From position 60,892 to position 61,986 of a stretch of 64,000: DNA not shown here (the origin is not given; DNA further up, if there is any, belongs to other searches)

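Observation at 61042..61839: Heliorhodopsin with an intact retinal-binding lysine in an Asgard-like genome context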

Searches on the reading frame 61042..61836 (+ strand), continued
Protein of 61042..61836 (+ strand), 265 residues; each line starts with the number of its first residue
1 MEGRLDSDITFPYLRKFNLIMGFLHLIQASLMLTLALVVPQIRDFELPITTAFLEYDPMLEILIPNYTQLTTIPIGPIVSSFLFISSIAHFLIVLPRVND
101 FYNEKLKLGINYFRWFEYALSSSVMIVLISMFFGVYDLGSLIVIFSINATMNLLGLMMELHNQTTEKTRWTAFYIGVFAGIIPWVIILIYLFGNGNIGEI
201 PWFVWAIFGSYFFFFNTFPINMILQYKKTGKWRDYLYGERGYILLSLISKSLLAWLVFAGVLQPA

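Call 22: find_related_loci(query=window:61042-61836:+, collection=genome_contigs, flank=10000)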
Query window:61042-61836:+ (265 aa) in genome_contigs; peptide patterns used: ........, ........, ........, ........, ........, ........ (x = any residue, [..] = any of these).
599 stretches matched a pattern (row limit reached: there are more); 401 encode a relative of the query (tblastn E <= 1e-3); the best 80 are kept; 80 distinct loci.
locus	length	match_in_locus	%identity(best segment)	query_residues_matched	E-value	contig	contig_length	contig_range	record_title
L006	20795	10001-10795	92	1-265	1e-160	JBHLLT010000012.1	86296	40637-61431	MAG: Promethearchaeota archaeon isolate DZ1S.179 DZ1S.179@376, whole genome shotgun sequence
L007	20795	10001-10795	88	1-265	1e-154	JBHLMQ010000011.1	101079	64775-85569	MAG: Promethearchaeota archaeon isolate DZ2M.350 DZ2M.350@423, whole genome shotgun sequence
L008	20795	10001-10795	88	1-265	3e-153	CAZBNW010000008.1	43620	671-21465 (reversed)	MAG TPA_asm: uncultured archaeon isolate SRP239594_co1_47 genome assembly, contig: NODE_146_length_43620_cov_147.261930,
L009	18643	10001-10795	89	1-265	7e-149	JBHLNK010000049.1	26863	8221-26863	MAG: Promethearchaeota archaeon isolate DZ2S.252 DZ2S.252@5164, whole genome shotgun sequence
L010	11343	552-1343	83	1-264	3e-148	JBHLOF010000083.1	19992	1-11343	MAG: Promethearchaeota archaeon isolate DZ3M.28 DZ3M.28@8251, whole genome shotgun sequence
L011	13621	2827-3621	88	1-265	7e-148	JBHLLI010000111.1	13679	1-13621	MAG: Candidatus Hermodarchaeota archaeon isolate DZ1M.434 DZ1M.434@17621, whole genome shotgun sequence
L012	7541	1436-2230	89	1-265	9e-147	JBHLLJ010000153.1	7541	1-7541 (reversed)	MAG: Candidatus Hermodarchaeota archaeon isolate DZ1M.436 DZ1M.436@45824, whole genome shotgun sequence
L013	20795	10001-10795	82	1-265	8e-146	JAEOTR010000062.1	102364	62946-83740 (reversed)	MAG: Promethearchaeota archaeon isolate YT5_013 k127_34740153, whole genome shotgun sequence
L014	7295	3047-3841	87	1-265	2e-144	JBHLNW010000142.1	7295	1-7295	MAG: Promethearchaeota archaeon isolate DZ2S.393 DZ2S.393@39595, whole genome shotgun sequence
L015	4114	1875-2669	80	1-265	7e-145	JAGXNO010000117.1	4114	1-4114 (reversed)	MAG: Promethearchaeota archaeon isolate bin60 NODE_117_length_4114_cov_30.911816, whole genome shotgun sequence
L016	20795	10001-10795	84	1-265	5e-141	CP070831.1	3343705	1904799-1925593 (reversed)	MAG: Promethearchaeota archaeon isolate bin108 chromosome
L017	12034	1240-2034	78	1-265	8e-141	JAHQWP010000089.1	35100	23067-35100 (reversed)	MAG: Promethearchaeia archaeon isolate ABR11 NODE_255_length_35100_cov_6, whole genome shotgun sequence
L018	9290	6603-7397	76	1-265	3e-138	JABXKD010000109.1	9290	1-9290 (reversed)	MAG: Promethearchaeota archaeon isolate Hel_238_bin105 NODE_109_length_9290_cov_21.731249, whole genome shotgun sequence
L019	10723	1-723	78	27-265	2e-123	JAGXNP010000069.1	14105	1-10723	MAG: Promethearchaeota archaeon isolate bin41 NODE_69_length_14105_cov_48.747077, whole genome shotgun sequence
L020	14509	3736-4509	67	8-265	4e-117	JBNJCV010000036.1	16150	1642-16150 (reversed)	MAG: Actinomycetota bacterium isolate Y23_7dBSe1.bin.152 NODE_3137_length_16150_cov_21.944365, whole genome shotgun sequ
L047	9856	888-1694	62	1-265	7e-109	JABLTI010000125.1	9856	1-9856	MAG: Promethearchaeati archaeon isolate HMA_bin2.83 metabat2_83_fa_scaffold_16213, whole genome shotgun sequence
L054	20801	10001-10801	76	1-265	6e-136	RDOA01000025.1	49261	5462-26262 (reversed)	MAG: Promethearchaeota archaeon isolate DZG_bin1.240 NODE_25_length_49261_cov_15.906819, whole genome shotgun sequence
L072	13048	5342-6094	57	14-264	8e-96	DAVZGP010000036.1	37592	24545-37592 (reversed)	MAG TPA_asm: Clostridium sp. isolate gSpreadC_ID_19 NODE_155_length_37592_cov_19.278605, whole genome shotgun sequence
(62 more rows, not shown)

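Call 40: find_related_loci(query=A1, collection=metagenome_contigs, flank=8000)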
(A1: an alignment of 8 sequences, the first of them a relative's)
Query A1 (155 aa) in metagenome_contigs; peptide patterns used: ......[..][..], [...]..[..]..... (x = any residue, [..] = any of these).
600 stretches matched a pattern (row limit reached: there are more); 463 encode a relative of the query (tblastn E <= 1e-3); the best 80 are kept; 80 distinct loci.
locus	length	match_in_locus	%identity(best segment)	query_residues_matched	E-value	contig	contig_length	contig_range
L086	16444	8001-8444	93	1-148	6e-94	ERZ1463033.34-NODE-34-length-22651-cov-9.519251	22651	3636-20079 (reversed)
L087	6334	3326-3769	93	1-148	2e-92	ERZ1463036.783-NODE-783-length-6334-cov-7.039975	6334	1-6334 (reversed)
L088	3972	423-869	91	1-149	9e-92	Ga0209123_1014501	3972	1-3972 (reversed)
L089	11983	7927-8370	76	1-148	2e-74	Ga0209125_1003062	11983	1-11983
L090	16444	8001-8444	75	1-148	3e-72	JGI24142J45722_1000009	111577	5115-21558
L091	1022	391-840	72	1-151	6e-73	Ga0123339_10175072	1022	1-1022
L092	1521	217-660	59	1-148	6e-60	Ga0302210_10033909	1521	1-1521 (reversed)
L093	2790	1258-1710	59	1-151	2e-56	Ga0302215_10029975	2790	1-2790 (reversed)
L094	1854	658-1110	56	1-148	4e-54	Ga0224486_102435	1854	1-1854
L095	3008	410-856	56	1-149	8e-53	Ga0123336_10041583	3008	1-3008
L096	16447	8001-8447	54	1-149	2e-51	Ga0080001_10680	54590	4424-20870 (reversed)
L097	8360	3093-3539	55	1-149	2e-50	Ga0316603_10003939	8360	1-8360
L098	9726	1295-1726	59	5-148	3e-50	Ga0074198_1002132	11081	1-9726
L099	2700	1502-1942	51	1-147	3e-49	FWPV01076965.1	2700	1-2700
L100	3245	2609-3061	52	1-151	9e-49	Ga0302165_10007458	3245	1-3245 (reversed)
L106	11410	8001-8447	52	1-149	1e-47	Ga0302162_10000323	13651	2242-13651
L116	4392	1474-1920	51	1-149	2e-43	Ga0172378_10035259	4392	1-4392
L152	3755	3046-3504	46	1-148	1e-39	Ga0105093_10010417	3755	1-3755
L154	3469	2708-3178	45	1-152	4e-39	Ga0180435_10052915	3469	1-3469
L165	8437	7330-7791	46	1-149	2e-38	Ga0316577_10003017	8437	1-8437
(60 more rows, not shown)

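Call 52: search_solved_structures(query=window:61042-61836:+, max_evalue=1e-40, show_alignments=5)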
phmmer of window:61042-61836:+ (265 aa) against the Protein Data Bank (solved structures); distinct sequences matched with E-value up to 1e-40: 6.
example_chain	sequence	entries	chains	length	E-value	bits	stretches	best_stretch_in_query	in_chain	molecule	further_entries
6is6_A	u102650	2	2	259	2.4e-68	233.8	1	7-264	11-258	heliorhodopsin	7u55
7clj_A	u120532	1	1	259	5.9e-68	232.5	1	7-264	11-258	heliorhodopsin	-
9vfc_A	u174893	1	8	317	1.3e-56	195.3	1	17-264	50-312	heliorhodopsin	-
9ljj_A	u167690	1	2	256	4.1e-51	177.3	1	13-265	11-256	Heliorhodopsin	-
6su3_X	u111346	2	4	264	4.6e-51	177.1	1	13-265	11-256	48C12 heliorhodopsin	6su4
6uh3_A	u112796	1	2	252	3.8e-50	174.1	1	13-262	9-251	Heliorhodopsin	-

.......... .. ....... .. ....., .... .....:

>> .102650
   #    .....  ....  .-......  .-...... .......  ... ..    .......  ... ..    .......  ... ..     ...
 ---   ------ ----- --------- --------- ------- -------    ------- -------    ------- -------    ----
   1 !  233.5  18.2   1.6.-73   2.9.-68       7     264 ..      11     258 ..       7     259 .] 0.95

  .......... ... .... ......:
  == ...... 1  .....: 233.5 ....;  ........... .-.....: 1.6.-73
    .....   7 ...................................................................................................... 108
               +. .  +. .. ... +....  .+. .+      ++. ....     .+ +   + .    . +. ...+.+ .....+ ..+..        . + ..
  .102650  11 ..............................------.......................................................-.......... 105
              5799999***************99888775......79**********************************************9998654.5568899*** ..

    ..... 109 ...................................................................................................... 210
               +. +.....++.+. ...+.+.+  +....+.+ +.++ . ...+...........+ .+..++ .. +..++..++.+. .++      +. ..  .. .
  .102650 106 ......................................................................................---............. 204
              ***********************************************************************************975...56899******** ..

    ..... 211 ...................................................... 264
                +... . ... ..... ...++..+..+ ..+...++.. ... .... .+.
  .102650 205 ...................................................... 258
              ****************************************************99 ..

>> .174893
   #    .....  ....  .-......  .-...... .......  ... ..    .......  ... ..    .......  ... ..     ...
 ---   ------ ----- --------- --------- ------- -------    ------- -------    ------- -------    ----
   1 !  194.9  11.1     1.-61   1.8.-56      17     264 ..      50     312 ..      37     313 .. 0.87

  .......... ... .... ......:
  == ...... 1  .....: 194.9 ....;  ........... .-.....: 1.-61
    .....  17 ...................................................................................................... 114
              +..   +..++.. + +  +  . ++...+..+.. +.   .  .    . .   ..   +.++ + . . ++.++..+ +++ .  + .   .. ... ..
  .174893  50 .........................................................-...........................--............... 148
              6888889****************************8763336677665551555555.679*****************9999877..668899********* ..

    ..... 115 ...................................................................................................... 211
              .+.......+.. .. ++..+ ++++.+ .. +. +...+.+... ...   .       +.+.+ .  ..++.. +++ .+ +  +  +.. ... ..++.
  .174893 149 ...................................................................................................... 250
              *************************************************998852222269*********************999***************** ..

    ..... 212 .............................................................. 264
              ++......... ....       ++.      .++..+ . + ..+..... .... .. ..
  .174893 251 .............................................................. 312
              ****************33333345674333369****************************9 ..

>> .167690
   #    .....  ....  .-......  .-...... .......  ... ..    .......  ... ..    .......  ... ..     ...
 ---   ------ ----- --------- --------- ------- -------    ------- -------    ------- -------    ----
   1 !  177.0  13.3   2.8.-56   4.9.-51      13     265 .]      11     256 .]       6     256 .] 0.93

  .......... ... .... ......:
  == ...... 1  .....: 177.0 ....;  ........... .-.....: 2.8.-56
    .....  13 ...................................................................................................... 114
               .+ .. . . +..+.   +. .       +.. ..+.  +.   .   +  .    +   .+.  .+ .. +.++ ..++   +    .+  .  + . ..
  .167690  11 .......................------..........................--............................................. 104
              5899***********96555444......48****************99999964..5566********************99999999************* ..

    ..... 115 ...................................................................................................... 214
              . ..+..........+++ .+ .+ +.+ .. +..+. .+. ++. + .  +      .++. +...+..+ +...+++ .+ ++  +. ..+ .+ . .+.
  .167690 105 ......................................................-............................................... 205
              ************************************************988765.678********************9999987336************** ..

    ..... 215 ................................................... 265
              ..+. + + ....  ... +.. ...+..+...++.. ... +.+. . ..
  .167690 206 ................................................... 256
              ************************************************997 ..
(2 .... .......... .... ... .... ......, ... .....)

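Call 59: find_homologous_proteins(query=L165:7330-7800:+, max_evalue=1e-20)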
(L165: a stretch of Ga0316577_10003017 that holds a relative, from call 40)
Query L165:7330-7800:+ (157 aa): 3238 proteins with E <= 1e-20 among 3301 candidates; the best 120 are listed.
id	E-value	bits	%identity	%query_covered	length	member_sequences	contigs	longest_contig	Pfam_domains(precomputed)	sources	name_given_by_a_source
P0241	4.5e-91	321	90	100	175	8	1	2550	PF12638.13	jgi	jgi:hypothetical protein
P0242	2.3e-85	302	86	98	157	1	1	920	PF12638.13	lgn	-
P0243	1.2e-83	297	84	98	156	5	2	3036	PF12638.13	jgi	jgi:hypothetical protein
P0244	8.2e-83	294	84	98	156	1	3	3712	PF12638.13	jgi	jgi:hypothetical protein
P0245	4.7e-78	279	81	98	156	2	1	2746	PF12638.13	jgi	jgi:hypothetical protein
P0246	2.5e-76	273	87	89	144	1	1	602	PF12638.13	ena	-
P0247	4.5e-76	272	75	99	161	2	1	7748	PF12638.13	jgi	jgi:hypothetical protein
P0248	1.2e-75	271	78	99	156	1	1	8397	PF12638.13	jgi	jgi:hypothetical protein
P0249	4.8e-75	269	75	100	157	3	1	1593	PF12638.13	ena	-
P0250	5.4e-75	269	75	98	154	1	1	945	PF12638.13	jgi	jgi:hypothetical protein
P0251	6.9e-75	268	77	98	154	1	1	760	PF12638.13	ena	-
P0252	7.4e-75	268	75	98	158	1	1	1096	PF12638.13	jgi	-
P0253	1.1e-74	268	75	99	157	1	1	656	PF12638.13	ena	-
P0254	4.4e-74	266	73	100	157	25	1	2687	PF12638.13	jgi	jgi:hypothetical protein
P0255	6.6e-74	265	75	99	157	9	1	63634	PF12638.13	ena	-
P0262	2.9e-73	263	77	98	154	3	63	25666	PF12638.13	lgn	-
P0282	3.9e-72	259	76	98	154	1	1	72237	PF12638.13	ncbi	-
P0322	2.8e-70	253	73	99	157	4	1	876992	PF12638.13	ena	-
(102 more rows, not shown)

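Call 60: find_encoding_contigs(protein=P0282, flank=5000, max_places=2)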
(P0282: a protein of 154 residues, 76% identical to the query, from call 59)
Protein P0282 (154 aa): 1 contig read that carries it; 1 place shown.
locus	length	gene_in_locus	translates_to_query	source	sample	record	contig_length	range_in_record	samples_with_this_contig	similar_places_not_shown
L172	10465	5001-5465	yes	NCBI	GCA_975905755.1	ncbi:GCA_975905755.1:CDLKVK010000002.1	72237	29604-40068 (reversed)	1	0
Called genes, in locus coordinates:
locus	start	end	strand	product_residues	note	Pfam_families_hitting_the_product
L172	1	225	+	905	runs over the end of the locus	PF00690:Cation_ATPase_N, PF00122:E1-E2_ATPase, PF13246:Cation_ATPase, PF00702:Hydrolase, PF08282:Hydrolase_3 (faint), PF00689:Cation_ATPase_C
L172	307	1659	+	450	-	PF01595:CNNM, PF00571:CBS, PF03471:CorC_HlyC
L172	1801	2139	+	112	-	PF07343:DUF1475 (weak)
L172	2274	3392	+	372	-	PF02163:Peptidase_M50, PF00571:CBS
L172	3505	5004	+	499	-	PF01370:Epimerase, PF05368:NmrA, PF13460:NAD_binding_10, PF11066:DUF2867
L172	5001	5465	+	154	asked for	PF12638:Staygreen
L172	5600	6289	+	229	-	-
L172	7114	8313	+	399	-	PF00089:Trypsin, PF13365:Trypsin_2, PF13180:PDZ_2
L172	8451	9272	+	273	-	-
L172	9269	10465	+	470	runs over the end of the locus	PF00672:HAMP, PF00512:HisKA, PF02518:HATPase_c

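Call 61: find_encoding_contigs(protein=P0322, flank=5000, max_places=2)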
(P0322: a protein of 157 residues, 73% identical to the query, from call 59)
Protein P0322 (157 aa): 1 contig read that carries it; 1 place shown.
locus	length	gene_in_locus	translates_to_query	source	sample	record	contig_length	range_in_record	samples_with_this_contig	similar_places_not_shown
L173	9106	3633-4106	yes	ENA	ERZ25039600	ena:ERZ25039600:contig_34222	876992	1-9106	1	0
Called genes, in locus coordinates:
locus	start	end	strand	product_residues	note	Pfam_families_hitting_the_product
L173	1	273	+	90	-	?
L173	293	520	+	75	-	-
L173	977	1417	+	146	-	-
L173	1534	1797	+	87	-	-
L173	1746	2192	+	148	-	PF11066:DUF2867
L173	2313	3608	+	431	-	PF05977:MFS_3 (faint), PF07690:MFS_1, PF12832:MFS_1_like, PF13347:MFS_2 (weak), PF00083:Sugar_tr, PF07690:MFS_1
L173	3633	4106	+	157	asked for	PF12638:Staygreen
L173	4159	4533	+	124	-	PF04463:2-thiour_desulf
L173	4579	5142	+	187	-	PF08349:DUF1722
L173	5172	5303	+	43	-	-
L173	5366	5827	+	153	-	PF00111:Fer2, PF13085:Fer2_3 (weak), PF01799:Fer2_2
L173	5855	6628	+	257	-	PF20256:MoCoBD_2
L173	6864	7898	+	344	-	PF02738:MoCoBD_1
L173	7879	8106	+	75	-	-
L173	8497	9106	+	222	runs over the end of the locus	PF14344:DUF4397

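Call 62: find_encoding_contigs(protein=P0262, flank=5000, max_places=4)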
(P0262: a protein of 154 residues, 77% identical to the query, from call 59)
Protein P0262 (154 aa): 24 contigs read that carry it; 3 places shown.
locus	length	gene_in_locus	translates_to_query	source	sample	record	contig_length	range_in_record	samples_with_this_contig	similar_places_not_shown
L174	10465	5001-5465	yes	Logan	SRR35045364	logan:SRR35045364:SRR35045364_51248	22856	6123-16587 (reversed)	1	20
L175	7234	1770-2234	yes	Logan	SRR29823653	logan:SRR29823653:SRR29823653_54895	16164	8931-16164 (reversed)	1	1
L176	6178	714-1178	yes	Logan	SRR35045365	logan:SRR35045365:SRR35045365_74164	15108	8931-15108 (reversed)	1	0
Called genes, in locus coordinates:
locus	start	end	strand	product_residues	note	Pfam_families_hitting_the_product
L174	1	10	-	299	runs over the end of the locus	PF02628:COX15-CtaA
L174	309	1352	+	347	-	-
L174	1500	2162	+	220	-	-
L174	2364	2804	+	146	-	PF10604:Polyketide_cyc2, PF03364:Polyketide_cyc (weak), PF08327:AHSA1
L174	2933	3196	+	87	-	PF04226:Transgly_assoc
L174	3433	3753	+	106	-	PF08734:GYD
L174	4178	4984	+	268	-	PF18761:Heliorhodopsin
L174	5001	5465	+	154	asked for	PF12638:Staygreen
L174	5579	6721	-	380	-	-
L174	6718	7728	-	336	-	PF04055:Radical_SAM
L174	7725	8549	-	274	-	PF00005:ABC_tran, PF02463:SMC_N (faint), PF13304:AAA_21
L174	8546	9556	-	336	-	PF01032:FecCD, PF00950:ABC-3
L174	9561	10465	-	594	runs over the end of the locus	PF00174:Oxidored_molyb (faint), PF01497:Peripla_BP_2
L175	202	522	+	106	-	PF08734:GYD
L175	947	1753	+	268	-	PF18761:Heliorhodopsin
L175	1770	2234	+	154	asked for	PF12638:Staygreen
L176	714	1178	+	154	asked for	PF12638:Staygreen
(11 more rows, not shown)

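Call 74: predict_structure(alignment_id=A2)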
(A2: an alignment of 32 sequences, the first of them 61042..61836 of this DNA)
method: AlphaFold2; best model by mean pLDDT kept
length: 265 residues; sequences in the alignment: 32
mean_pLDDT: 82.6   pTM: 0.78
mean pLDDT of the five models: 82.6, 81.2, 81.1, 78.7, 74.7
residues with pLDDT >= 90: 67; 70-90: 178; 50-70: 10; < 50: 10
segments of 3 or more residues with pLDDT < 50: 1-10
pLDDT, mean of each block of 10 residues (from residue 1): 39 71 87 91 91 91 91 90 84 77 73 80 88 91 94 89 82 90 89 75 84 83 84 78 82 82 63
secondary structure, 60 per line:
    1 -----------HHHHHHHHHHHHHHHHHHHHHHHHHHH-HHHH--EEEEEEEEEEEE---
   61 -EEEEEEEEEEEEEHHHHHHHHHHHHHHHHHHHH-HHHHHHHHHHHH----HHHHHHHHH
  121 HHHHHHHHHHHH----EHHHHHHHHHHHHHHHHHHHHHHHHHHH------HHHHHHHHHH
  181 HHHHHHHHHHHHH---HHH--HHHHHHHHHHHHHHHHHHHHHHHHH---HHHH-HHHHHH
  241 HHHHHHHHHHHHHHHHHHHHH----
elements in order: H12-38 H40-43 E46-57 E62-74 H75-94 H96-107 H112-132 H138-164 H171-193 H202-226 H230-233 H235-261
